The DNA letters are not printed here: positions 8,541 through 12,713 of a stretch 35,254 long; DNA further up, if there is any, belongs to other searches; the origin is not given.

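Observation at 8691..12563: Single 1290-aa polypeptide fusing MMPL exporter, PlsC acyltransferase and SAM methyltransferase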

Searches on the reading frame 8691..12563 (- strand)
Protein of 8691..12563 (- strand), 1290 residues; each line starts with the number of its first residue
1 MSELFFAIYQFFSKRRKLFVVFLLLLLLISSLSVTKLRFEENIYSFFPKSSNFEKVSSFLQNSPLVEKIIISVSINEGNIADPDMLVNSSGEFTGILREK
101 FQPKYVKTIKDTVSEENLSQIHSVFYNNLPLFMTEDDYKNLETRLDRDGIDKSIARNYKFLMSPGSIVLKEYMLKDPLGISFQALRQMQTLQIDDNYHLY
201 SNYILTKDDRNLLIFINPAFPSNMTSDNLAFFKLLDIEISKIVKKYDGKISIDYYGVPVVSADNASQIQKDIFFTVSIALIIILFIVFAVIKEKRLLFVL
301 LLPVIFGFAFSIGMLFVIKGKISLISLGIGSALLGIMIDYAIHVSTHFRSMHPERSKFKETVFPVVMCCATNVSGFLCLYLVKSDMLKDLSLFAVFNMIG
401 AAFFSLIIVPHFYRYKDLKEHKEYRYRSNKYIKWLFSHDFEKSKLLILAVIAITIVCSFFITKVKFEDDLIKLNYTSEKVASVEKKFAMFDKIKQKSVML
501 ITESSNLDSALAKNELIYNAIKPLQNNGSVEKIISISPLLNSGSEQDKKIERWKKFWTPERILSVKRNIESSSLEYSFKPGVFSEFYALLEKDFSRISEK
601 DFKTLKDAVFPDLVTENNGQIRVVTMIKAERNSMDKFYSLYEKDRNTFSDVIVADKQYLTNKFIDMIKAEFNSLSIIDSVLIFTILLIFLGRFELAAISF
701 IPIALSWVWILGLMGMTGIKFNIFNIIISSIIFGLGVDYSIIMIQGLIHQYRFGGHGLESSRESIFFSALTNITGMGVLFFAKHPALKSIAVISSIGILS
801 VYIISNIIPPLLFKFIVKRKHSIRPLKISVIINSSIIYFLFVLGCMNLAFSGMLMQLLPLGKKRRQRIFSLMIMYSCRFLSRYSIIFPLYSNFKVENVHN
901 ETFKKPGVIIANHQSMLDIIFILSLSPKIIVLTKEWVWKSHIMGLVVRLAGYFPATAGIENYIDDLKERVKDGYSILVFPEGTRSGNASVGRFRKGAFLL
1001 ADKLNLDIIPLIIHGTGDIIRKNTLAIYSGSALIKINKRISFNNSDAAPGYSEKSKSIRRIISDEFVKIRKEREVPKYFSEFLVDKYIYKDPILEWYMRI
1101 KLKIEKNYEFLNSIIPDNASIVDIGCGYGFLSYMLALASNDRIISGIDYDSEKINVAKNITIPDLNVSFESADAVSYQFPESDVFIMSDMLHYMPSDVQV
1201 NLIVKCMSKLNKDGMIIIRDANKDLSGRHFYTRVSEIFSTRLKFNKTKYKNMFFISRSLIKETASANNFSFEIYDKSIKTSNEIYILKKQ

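Call 3: search_protein_families(library=pfam, proteins=[window:8691-12563:-], max_evalue=0.01)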
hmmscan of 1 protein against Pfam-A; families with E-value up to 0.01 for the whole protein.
window:8691-12563:- (1290 aa): 12 families
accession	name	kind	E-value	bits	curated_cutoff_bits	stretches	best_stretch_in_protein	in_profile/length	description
PF01553.26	Acyltransferase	-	4.3e-19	69.1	23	1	895-1013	4-131/132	Acyltransferase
PF03176.21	MMPL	-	2.1e-11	43.8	20.5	2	665-806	139-292/333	MMPL family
PF13847.12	Methyltransf_31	-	9.9e-11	42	27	1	1117-1224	3-117/145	Methyltransferase domain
PF13649.12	Methyltransf_25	-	4.9e-10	40.4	27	1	1121-1214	1-97/97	Methyltransferase domain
PF05175.20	MTS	-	9.9e-07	29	23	1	1109-1218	21-138/170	Methyltransferase small domain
PF08241.18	Methyltransf_11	-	2.1e-06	28.7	21.2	1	1122-1218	1-95/95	Methyltransferase domain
PF13489.12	Methyltransf_23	-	4.2e-05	23.8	27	1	1103-1226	8-124/164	Methyltransferase domain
PF08242.18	Methyltransf_12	-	6.2e-05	24.1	30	1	1122-1215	1-97/98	Methyltransferase domain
PF00891.24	Methyltransf_2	-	0.0032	17.3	22.3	1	1120-1221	65-167/210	O-methyltransferase domain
PF13679.12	Methyltransf_32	-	0.0039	17.6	27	1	1104-1160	6-72/143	Methyltransferase domain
PF01739.24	CheR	-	0.0061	16.4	27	0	1166-1218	119-173/195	CheR methyltransferase, SAM binding domain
PF00873.25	ACR_tran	-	0.0066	14.6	28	0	658-749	320-411/1021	AcrB/AcrD/AcrF family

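Call 4: search_protein_families(library=ncbifam, proteins=[window:8691-12563:-], max_evalue=0.01)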
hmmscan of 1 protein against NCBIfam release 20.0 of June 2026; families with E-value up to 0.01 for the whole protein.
window:8691-12563:- (1290 aa): 29 families (the best 25 are shown)
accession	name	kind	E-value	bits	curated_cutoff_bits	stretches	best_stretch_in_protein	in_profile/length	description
TIGR03480.1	HpnN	hypoth_equivalog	2.5e-32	111.8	751.85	2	665-814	708-857/862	hopanoid biosynthesis associated RND transporter like protein HpnN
TIGR00921.1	2A067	subfamily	1.4e-30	106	351.9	2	651-812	563-731/733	hydrophobe/amphiphile efflux-3 (HAE3) family transporter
NF052374.1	HopndTporHpnN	equivalog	4.7e-19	68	1100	2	665-806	708-847/858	hopanoid transporter HpnN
TIGR00530.1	AGP_acyltrn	subfamily_domain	3.7e-18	65.5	102.95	1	893-1013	2-129/130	1-acylglycerol-3-phosphate O-acyltransferase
NF045600.2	BstA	equivalog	4.7e-16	57.9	1400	2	195-347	206-362/903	sterol transporter cytoplasmic membrane protein BstA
TIGR00833.1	actII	subfamily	4.1e-11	41.9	874.7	2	261-411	164-327/910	MMPL family RND transporter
NF006386.0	PRK08633.1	equivalog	5.1e-11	41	1221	1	885-1016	421-554/1147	acyl-[ACP]--phospholipid O-acyltransferase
TIGR01983.1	UbiG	equivalog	2e-10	40.4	102.95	1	1103-1236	36-169/228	bifunctional 2-polyprenyl-6-hydroxyphenol methylase/3-demethylubiquinol 3-O-methyltransferase UbiG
NF052552.1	LyOrLpactfOlsARHOCB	equivalog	7.7e-07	28.4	300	1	899-996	80-179/271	lyso-ornithine lipid O-acyltransferase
NF002463.0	PRK01683.1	equivalog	5.6e-06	26.1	297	1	1117-1220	31-130/258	trans-aconitate 2-methyltransferase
NF043040.1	corrin_prot_MT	hypoth_equivalog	1.1e-05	25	180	1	1110-1221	33-150/216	corrinoid protein-associated methyltransferase CpaM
TIGR00914.1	2A0601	subfamily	1.1e-05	23.4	701.45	2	651-749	327-419/1051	CusA/CzcA family heavy metal efflux RND transporter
TIGR02021.1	BchM-ChlM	equivalog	1.6e-05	24.4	158.9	1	1117-1223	54-158/218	magnesium protoporphyrin IX methyltransferase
NF011593.0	PRK15018.1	equivalog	2.3e-05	24.2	501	1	907-1026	67-192/245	1-acylglycerol-3-phosphate O-acyltransferase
NF052553.1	LyOrLpactfOlsABRUA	equivalog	4e-05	22.9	300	1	893-995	53-158/263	lyso-ornithine lipid O-acyltransferase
TIGR02072.1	BioC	equivalog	0.00063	19.6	184.95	1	1117-1215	34-129/244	malonyl-ACP O-methyltransferase BioC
NF000499.2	Erm23S_rRNA_broad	equivalog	0.0011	18.4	212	1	1117-1233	23-135/244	23S ribosomal RNA methyltransferase Erm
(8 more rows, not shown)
